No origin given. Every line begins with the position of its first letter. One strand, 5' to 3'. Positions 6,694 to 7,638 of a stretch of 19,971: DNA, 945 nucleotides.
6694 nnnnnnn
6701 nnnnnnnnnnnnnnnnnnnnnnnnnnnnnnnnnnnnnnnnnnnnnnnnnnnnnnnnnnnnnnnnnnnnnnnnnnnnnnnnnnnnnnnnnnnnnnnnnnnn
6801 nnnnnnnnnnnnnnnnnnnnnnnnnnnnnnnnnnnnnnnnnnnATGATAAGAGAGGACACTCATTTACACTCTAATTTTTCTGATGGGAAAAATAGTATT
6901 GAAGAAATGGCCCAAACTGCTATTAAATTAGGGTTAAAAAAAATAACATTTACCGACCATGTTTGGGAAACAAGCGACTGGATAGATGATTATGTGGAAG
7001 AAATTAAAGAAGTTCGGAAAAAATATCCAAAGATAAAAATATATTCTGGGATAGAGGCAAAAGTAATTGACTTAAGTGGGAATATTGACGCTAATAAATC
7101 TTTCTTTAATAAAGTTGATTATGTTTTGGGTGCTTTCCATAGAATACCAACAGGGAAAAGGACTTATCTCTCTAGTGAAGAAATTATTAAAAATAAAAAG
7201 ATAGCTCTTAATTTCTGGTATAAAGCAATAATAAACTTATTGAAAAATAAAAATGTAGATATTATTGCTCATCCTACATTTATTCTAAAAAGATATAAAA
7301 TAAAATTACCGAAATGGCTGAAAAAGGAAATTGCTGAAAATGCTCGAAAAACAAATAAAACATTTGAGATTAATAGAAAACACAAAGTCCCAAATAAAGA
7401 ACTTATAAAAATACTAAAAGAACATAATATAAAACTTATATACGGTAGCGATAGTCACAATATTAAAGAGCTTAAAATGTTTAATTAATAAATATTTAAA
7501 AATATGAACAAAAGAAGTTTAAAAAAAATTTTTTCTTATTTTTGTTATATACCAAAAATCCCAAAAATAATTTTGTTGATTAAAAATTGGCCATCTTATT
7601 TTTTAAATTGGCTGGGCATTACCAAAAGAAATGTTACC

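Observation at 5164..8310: LmbE deacetylase / ATP-grasp ligase / PHP phosphatase / FkbM methyltransferase cassette: candidate sugar amidation-decoration module built from non-canonical folds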

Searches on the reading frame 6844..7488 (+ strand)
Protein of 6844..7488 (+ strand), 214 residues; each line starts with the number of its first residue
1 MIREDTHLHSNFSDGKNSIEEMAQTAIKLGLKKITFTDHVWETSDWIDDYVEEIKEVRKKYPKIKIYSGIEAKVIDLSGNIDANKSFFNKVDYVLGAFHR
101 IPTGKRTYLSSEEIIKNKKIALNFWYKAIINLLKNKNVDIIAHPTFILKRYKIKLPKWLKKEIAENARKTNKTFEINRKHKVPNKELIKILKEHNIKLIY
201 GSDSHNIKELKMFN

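Call 3: search_protein_families(library=pfam, proteins=[window:6844-7488:+], max_evalue=0.01)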
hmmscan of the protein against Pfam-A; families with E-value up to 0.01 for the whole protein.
window:6844-7488:+ (214 aa): 2 families
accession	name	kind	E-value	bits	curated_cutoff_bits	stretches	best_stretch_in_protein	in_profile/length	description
PF02811.25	PHP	-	4.2e-18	66.7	26.4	1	5-178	1-163/164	PHP domain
PF01876.22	RNase_P_p30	-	1.6e-06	28.1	35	1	16-92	11-90/214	RNase P subunit p30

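Call 5: search_protein_families(library=ncbifam, proteins=[window:6844-7488:+], max_evalue=0.01)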
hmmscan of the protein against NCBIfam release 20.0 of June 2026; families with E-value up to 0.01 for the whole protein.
window:6844-7488:+ (214 aa): 17 families
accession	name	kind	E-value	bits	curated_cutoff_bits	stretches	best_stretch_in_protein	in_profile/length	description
NF006375.0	PRK08609.1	equivalog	2.3e-23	82.6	426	1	2-212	335-536/571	DNA polymerase/3'-5' exonuclease PolX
NF006702.0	PRK09248.1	domain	1.1e-22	80.7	264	1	3-213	4-203/246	PHP domain-containing protein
NF006251.0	PRK08392.1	equivalog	6.3e-22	78.1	212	1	5-209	3-189/216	hypothetical protein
TIGR01856.1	hisJ_fam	subfamily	3.2e-20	72.9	90.2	1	5-210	2-243/252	histidinol-phosphatase HisJ family protein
NF005928.0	PRK07945.1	equivalog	7.5e-15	55.1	250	1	2-100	98-202/337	PHP domain-containing protein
NF005996.1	PRK08123.1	equivalog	1.4e-12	47.5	133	1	5-211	2-255/262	histidinol-phosphatase HisJ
NF005596.0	PRK07328.1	subfamily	5.2e-12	45.7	202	1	5-209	5-235/269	histidinol-phosphatase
NF004981.0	PRK06361.1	equivalog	5.9e-11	42.1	117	1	5-72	3-71/217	histidinol phosphate phosphatase domain-containing protein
NF047791.1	RNaseRnm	equivalog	8e-09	35.1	375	1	5-72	4-66/275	RNase RNM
NF004086.0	PRK05588.1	equivalog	3.2e-07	30.6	321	1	5-210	3-225/255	histidinol phosphate phosphatase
NF038032.1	CehA_McbA_metalo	domain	1.2e-05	24.9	80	1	3-71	4-66/315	CehA/McbA family metallohydrolase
NF007079.0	PRK09532.1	equivalog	3.1e-05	22.4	1525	0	6-85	6-78/876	DNA polymerase III subunit alpha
NF005617.0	PRK07374.1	equivalog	0.00014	19.9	1653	0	6-83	6-76/1170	DNA polymerase III subunit alpha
NF041577.1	nside_bi_sphtase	equivalog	0.00047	19.4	400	1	2-39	2-39/276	3',5'-nucleoside bisphosphate phosphatase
NF041661.1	Cycl_ph_dihydrol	equivalog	0.00054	19.4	500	1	5-77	1-66/259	phosphoribosyl 1,2-cyclic phosphate 1,2-diphosphodiesterase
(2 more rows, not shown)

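Call 7: search_solved_structures(query=window:6844-7488:+, max_evalue=0.1, show_alignments=1)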
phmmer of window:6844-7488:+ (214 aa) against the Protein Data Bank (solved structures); distinct sequences matched with E-value up to 0.1: 7.
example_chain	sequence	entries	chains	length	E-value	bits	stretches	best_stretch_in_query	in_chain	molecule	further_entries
2w9m_A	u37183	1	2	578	6.7e-05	26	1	5-100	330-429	POLYMERASE X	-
1m65_A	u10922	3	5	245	0.00025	24.2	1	5-145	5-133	Hypothetical protein ycdX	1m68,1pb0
3b0y_A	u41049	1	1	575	0.0031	20.6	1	2-40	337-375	DNA polymerase beta family (X family)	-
3au2_A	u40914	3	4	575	0.0034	20.5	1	2-40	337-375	DNA polymerase beta family (X family)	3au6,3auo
3b0x_A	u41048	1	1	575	0.0034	20.5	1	2-40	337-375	DNA polymerase beta family (X family)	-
3dcp_A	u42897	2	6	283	0.011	18.7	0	178-210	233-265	Histidinol-phosphatase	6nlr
7ug9_A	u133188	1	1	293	0.015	18.3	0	140-206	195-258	5'-3' exoribonuclease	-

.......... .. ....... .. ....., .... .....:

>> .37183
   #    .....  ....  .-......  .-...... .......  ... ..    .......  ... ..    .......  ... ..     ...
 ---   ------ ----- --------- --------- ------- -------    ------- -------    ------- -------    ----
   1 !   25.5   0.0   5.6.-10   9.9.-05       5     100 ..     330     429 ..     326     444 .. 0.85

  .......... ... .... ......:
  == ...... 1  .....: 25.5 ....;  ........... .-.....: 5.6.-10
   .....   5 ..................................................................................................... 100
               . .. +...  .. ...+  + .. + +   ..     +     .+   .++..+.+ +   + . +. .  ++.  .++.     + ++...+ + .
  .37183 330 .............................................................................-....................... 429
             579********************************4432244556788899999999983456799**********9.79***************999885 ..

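Call 68: find_homologous_proteins(query=window:6844-7488:+, max_evalue=1e-10)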
Query window:6844-7488:+ (214 aa): 117 proteins with E <= 1e-10 among 869 candidates.
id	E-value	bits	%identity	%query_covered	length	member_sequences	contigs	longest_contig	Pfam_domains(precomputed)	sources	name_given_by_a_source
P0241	1.9e-134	464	100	100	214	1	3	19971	PF01876.23,PF02811.27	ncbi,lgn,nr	ncbi:MAG: PHP domain-containing protein [Patescibacteria group bacterium]|nr:PHP domain-containing p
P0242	5.5e-95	335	71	100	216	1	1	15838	PF02811.27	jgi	-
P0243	2.1e-93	330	72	100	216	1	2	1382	PF02811.27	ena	-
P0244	6.4e-93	328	69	100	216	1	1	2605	PF02811.27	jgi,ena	-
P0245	1.1e-90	321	70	100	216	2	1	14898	PF01876.23,PF02811.27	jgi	-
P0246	2.0e-88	314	69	98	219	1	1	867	PF01876.23,PF02811.27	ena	-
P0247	1.8e-87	310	71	97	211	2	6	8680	PF02811.27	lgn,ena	-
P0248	8.4e-85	302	65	97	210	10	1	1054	PF02811.27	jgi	-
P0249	3.3e-84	300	64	100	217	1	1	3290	PF01876.23,PF02811.27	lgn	-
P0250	7.4e-83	295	64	97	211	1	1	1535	PF01876.23,PF02811.27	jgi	jgi:HisJ family histidinol phosphate phosphatase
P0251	1.2e-82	295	65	100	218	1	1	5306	PF02811.27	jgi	jgi:HisJ family histidinol phosphate phosphatase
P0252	1.9e-82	294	65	99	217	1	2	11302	PF02811.27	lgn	-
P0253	1.1e-81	292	63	100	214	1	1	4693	PF02811.27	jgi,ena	-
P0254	1.2e-81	291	64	97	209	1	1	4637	PF02811.27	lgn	-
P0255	3.4e-81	290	64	100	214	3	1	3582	PF02811.27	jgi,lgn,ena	-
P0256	6.1e-81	289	63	99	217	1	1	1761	PF02811.27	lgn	-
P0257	1.1e-80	288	63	100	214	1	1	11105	PF02811.27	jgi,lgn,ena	-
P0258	2.2e-80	287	63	100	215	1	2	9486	PF02811.27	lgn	-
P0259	4.0e-80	286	64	97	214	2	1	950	PF01876.23,PF02811.27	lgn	-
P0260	1.0e-77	279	62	97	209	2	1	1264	PF02811.27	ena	-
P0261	4.7e-77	276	62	97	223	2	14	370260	PF01876.23,PF02811.27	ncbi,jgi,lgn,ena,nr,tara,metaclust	ncbi:MAG TPA: PHP domain-containing protein [Candidatus Parcubacteria bacterium]|jgi:HisJ family his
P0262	5.9e-77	276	62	96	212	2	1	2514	PF02811.27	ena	-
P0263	6.1e-77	276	63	99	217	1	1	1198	PF02811.27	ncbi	-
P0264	2.4e-75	271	60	98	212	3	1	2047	PF02811.27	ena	-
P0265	1.7e-74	268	60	97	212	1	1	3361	PF02811.27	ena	-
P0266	2.7e-74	267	60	97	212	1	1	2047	PF02811.27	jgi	-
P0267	1.2e-72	262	55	99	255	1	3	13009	PF02811.27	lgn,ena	-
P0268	3.5e-72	261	56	99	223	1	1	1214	PF02811.27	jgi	jgi:HisJ family histidinol phosphate phosphatase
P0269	7.7e-72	259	55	99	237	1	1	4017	PF02811.27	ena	-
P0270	1.8e-71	258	53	98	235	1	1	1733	PF02811.27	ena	-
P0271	1.6e-70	255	57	98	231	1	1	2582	PF01876.23,PF02811.27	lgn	-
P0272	1.8e-70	255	54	98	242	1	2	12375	PF02811.27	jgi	-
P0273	3.5e-70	254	54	98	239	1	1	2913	PF02811.27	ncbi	ncbi:MAG: PHP domain-containing protein [Candidatus Poribacteria bacterium]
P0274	4.1e-67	244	51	98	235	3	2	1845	PF02811.27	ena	-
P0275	6.9e-66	240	52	100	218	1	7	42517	PF02811.27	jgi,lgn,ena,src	-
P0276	9.3e-66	240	54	98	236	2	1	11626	PF02811.27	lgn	-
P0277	8.4e-65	236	56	97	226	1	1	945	PF01876.23,PF02811.27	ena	-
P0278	1.0e-64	236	53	100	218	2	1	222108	PF02811.27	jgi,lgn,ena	-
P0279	3.0e-64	235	55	100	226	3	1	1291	PF01876.23,PF02811.27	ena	-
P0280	6.6e-64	234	53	100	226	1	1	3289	PF02811.27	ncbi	-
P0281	6.7e-64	234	51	99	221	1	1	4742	PF02811.27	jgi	jgi:putative hydrolase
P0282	7.0e-64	233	53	98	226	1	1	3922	PF02811.27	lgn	-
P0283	6.0e-63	230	51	99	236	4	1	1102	PF02811.27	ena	-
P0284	7.5e-63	230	50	99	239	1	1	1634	PF02811.27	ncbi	-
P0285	1.3e-62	229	48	99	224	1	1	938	PF02811.27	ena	-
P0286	4.3e-62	228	53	98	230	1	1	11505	PF02811.27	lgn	-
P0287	7.9e-62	227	50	99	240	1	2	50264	PF02811.27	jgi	-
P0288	9.7e-62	226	54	98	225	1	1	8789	PF01876.23,PF02811.27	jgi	-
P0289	1.3e-61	226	51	97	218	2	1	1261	PF02811.27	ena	-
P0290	1.3e-61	226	53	98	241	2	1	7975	PF02811.27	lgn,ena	-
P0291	1.6e-61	226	49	100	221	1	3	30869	PF02811.27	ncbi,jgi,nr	ncbi:MAG: PHP domain-containing protein [Chloroflexi bacterium]|nr:PHP domain-containing protein [Ch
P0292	3.9e-61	224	52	97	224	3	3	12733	PF02811.27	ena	-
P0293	9.4e-61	223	51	99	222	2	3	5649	PF02811.27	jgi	jgi:putative hydrolase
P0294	1.2e-60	223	50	97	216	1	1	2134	PF01876.23,PF02811.27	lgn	-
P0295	1.4e-60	223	52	100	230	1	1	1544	PF02811.27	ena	-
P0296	1.5e-60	223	50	99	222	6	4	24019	PF02811.27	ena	-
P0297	2.7e-60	222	50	99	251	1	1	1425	PF02811.27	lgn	-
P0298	5.0e-60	221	50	100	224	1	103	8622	PF02811.27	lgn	-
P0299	2.4e-59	219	49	98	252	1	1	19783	PF02811.27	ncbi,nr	ncbi:MAG: PHP domain-containing protein [Chloroflexota bacterium]|nr:PHP domain-containing protein [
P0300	4.8e-59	218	50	98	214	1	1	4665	PF02811.27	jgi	jgi:histidinol phosphatase-like PHP family hydrolase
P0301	7.6e-59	217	51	96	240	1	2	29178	PF02811.27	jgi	jgi:putative hydrolase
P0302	1.1e-58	216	51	97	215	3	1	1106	PF02811.27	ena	-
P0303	1.3e-58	216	51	97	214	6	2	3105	PF02811.27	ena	-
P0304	1.5e-57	213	48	96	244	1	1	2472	PF02811.27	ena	-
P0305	1.7e-57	213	49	97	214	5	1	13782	PF02811.27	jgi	jgi:HisJ family histidinol phosphate phosphatase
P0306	1.9e-57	212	46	100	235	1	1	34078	PF02811.27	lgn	-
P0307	2.8e-57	212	48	99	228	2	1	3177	PF01876.23,PF02811.27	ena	-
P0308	4.5e-57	211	47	98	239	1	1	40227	PF02811.27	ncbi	ncbi:PHP domain-containing protein [Chloroflexota bacterium]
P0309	5.3e-57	211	50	96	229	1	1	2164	PF02811.27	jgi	-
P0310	8.4e-57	210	48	97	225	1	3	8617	PF02811.27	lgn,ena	-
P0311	1.0e-56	210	48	97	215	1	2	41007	PF02811.27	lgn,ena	-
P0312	1.0e-56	210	50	96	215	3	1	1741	PF02811.27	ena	-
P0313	2.5e-56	209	50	98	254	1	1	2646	PF02811.27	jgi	-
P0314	2.8e-56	209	48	98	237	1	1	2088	PF02811.27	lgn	-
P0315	2.8e-56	209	50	96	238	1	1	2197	PF02811.27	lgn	-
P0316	6.5e-56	207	48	97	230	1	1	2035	PF02811.27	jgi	jgi:HisJ family histidinol phosphate phosphatase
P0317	2.2e-55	206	48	97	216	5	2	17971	PF02811.27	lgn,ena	-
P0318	4.6e-55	205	49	96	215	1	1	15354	PF02811.27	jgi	jgi:HisJ family histidinol phosphate phosphatase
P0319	7.8e-55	204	49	98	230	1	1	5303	PF02811.27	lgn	-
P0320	7.8e-55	204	48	96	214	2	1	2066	PF02811.27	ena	-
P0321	7.8e-54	201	49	100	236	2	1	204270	PF01876.23,PF02811.27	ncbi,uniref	ncbi:PHP domain-containing protein [Brevibacillus sp. IT-7CA2]|uniref:PHP domain-containing protein 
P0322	2.2e-53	199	48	96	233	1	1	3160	PF02811.27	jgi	jgi:HisJ family histidinol phosphate phosphatase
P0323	6.8e-53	198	48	98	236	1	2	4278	PF02811.27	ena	-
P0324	1.2e-52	197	46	97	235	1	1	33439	PF02811.27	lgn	-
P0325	1.6e-52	196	48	100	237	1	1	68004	PF02811.27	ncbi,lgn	ncbi:PHP domain-containing protein [Neobacillus sp. M.A.Huq-85]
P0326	4.0e-52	195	46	98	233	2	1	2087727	PF02811.27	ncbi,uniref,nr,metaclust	ncbi:PHP domain-containing protein [Brevibacillus choshinensis]|uniref:PHP domain-containing protein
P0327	1.5e-51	193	46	100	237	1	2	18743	PF01876.23,PF02811.27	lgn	-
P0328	2.7e-51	192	46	96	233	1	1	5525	PF02811.27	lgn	-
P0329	3.6e-51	192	45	98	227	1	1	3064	PF02811.27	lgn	-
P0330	3.4e-50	189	46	98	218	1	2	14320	PF02811.27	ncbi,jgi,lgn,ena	-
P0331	5.3e-49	185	48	98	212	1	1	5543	PF02811.27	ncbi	ncbi:MAG: PHP domain-containing protein [Nanoarchaeota archaeon]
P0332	4.3e-48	182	45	98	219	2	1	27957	PF02811.27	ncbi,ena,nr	ncbi:PHP domain-containing protein [candidate division WOR-3 bacterium]|nr:PHP domain-containing pro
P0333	4.3e-47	179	42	100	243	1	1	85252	PF02811.27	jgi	jgi:putative hydrolase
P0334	5.7e-47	178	47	98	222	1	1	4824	PF02811.27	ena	-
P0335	1.8e-46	177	44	98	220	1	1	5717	PF02811.27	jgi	jgi:histidinol phosphatase-like PHP family hydrolase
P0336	6.4e-41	158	43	96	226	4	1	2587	PF02811.27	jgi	-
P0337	1.6e-38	151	43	98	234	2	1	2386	PF02811.27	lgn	-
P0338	1.7e-34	138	36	99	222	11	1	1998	PF02811.27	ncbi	-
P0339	2.0e-34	137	37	100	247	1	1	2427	PF02811.27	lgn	-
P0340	5.2e-34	136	38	97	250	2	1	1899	PF02811.27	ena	-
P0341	1.3e-33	135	39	99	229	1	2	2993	PF02811.27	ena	-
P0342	1.8e-33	134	37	99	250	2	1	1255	PF02811.27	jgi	-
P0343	3.1e-33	133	36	99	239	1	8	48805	PF02811.27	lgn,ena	-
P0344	4.6e-33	133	38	100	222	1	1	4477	PF02811.27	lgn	-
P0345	7.1e-33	132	37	98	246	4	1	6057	PF02811.27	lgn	-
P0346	8.7e-33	132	38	99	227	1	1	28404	PF02811.27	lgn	-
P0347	1.2e-32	131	39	99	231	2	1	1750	PF02811.27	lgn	-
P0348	2.1e-32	131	38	96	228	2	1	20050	PF02811.27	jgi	jgi:histidinol phosphatase-like PHP family hydrolase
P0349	7.7e-32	129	40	96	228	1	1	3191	PF02811.27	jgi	jgi:HisJ family histidinol phosphate phosphatase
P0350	3.4e-31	127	40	100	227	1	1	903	PF02811.27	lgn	-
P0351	4.2e-31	126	37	98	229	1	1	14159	PF02811.27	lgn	-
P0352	4.6e-27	113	33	97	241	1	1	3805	PF02811.27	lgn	-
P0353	2.2e-24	104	33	96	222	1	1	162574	PF02811.27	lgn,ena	-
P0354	5.6e-24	103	39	87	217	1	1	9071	PF02811.27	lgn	-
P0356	2.4e-13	68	29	94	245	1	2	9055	PF02811.27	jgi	jgi:histidinol phosphatase-like PHP family hydrolase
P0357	5.0e-12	64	29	99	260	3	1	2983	PF02811.27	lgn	-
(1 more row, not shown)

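Call 71: find_encoding_contigs(protein=P0326, flank=10000, max_places=2)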
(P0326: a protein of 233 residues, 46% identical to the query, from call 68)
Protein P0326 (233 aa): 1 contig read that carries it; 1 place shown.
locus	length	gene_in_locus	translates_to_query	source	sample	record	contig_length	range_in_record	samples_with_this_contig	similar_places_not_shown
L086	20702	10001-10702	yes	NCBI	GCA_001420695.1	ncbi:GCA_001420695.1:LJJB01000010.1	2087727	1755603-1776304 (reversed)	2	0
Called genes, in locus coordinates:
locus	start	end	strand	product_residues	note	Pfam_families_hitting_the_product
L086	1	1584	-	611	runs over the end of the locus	PF01510:Amidase_2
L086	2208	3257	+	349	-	PF00296:Bac_luciferase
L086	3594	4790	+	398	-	-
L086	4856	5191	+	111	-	-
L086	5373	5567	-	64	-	PF08141:SspH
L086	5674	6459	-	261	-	-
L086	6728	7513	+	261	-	PF01522:Polysacc_deac_1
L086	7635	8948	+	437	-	PF02826:2-Hacid_dh_C (faint), PF03721:UDPG_MGDP_dh_N, PF02737:3HCDH_N (faint), PF03446:NAD_binding_2 (weak), PF00984:UDPG_MGDP_dh, PF03720:UDPG_MGDP_dh_C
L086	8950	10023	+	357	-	PF21360:PylC-like_N, PF02655:ATP-grasp_3, PF02786:CPSase_L_D2 (faint), PF15632:ATPgrasp_Ter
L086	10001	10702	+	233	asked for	PF02811:PHP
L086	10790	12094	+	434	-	PF06662:C5-epim_C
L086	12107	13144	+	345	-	PF13524:Glyco_trans_1_2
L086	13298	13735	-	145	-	PF14534:DUF4440 (weak), PF12680:SnoaL_2 (weak)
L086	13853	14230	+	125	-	PF01638:HxlR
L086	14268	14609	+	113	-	PF08274:Zn_Ribbon_YjdM, PF22191:IBR_1 (weak), PF03831:YjdM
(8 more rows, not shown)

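Call 74: find_encoding_contigs(protein=P0325, flank=8000, max_places=1)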
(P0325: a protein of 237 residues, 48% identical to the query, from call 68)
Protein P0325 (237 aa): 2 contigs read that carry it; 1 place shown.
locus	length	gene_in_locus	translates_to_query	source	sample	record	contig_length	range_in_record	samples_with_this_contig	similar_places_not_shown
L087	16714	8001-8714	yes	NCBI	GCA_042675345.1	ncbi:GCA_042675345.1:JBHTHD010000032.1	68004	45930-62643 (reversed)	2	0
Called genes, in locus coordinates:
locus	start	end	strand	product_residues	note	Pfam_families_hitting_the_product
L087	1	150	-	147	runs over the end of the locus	PF10730:DUF2521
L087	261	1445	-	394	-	PF01546:Peptidase_M20, PF07687:M20_dimer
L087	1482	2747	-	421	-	PF07690:MFS_1, PF12832:MFS_1_like (weak)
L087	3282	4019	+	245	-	PF13229:Beta_helix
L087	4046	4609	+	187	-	-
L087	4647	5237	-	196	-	-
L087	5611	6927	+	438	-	PF03721:UDPG_MGDP_dh_N, PF03446:NAD_binding_2, PF00984:UDPG_MGDP_dh, PF03720:UDPG_MGDP_dh_C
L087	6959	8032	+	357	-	PF21360:PylC-like_N, PF02655:ATP-grasp_3, PF15632:ATPgrasp_Ter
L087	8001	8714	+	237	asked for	PF02811:PHP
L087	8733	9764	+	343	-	PF13524:Glyco_trans_1_2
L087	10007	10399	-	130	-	PF00380:Ribosomal_S9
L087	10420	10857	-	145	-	PF00572:Ribosomal_L13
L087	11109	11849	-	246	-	PF01416:PseudoU_synth_1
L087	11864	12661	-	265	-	PF02361:CbiQ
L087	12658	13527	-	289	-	PF02463:SMC_N (weak), PF00005:ABC_tran, PF13175:AAA_15 (faint), PF13401:AAA_22 (faint), PF13304:AAA_21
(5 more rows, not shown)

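Call 75: find_encoding_contigs(protein=P0321, flank=8000, max_places=1)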
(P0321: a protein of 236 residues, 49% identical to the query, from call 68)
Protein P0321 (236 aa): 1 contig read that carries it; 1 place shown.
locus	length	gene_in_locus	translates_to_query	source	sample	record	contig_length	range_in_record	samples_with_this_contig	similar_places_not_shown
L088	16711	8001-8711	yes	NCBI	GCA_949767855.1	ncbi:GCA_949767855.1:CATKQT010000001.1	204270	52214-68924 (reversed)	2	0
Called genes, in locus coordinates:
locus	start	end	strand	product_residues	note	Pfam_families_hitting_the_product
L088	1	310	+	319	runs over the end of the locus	PF00528:BPD_transp_1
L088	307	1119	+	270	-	PF00528:BPD_transp_1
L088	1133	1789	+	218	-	PF04854:DUF624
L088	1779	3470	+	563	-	PF03200:Glyco_hydro_63 (faint), PF22422:MGH1-like_GH, PF01204:Trehalase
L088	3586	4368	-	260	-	-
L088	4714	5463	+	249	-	PF01522:Polysacc_deac_1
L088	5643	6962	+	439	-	PF03721:UDPG_MGDP_dh_N, PF02737:3HCDH_N (faint), PF03446:NAD_binding_2, PF00984:UDPG_MGDP_dh, PF03720:UDPG_MGDP_dh_C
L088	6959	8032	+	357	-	PF21360:PylC-like_N, PF02655:ATP-grasp_3, PF02786:CPSase_L_D2 (faint), PF15632:ATPgrasp_Ter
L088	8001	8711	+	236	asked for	PF01876:RNase_P_p30 (faint), PF02811:PHP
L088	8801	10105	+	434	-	PF06662:C5-epim_C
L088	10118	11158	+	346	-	PF13524:Glyco_trans_1_2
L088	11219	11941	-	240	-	PF02463:SMC_N, PF09818:ABC_ATPase (faint), PF13175:AAA_15 (faint), PF00005:ABC_tran, PF13304:AAA_21 (weak)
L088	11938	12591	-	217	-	PF00528:BPD_transp_1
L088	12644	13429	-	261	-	PF00497:SBP_bac_3, PF10613:Lig_chan-Glu_bd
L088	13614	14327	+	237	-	PF00072:Response_reg, PF00486:Trans_reg_C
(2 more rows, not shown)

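Call 78: predict_structure(alignment_id=A3)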
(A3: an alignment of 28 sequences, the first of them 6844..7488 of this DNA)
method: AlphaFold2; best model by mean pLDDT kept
length: 214 residues; sequences in the alignment: 28
mean_pLDDT: 97.8   pTM: 0.92
mean pLDDT of the five models: 97.8, 97.7, 97.7, 97.4, 97.3
residues with pLDDT >= 90: 211; 70-90: 1; 50-70: 2; < 50: 0
segments of 3 or more residues with pLDDT < 50: none
pLDDT, mean of each block of 10 residues (from residue 1): 91 98 98 98 98 99 98 99 98 98 98 98 99 99 98 98 98 98 98 98 98 95
secondary structure, 60 per line:
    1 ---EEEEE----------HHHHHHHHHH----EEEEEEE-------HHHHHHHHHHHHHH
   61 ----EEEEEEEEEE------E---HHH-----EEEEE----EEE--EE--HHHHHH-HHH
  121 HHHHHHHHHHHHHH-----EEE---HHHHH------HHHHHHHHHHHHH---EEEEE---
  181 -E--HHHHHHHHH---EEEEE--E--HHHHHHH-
elements in order: E4-8 H19-28 E33-39 H47-60 E65-74 E93-97 E102-104 H111-116 H118-134 E140-142 H146-150 H157-169 E173-177 H185-193 E197-201 H207-213
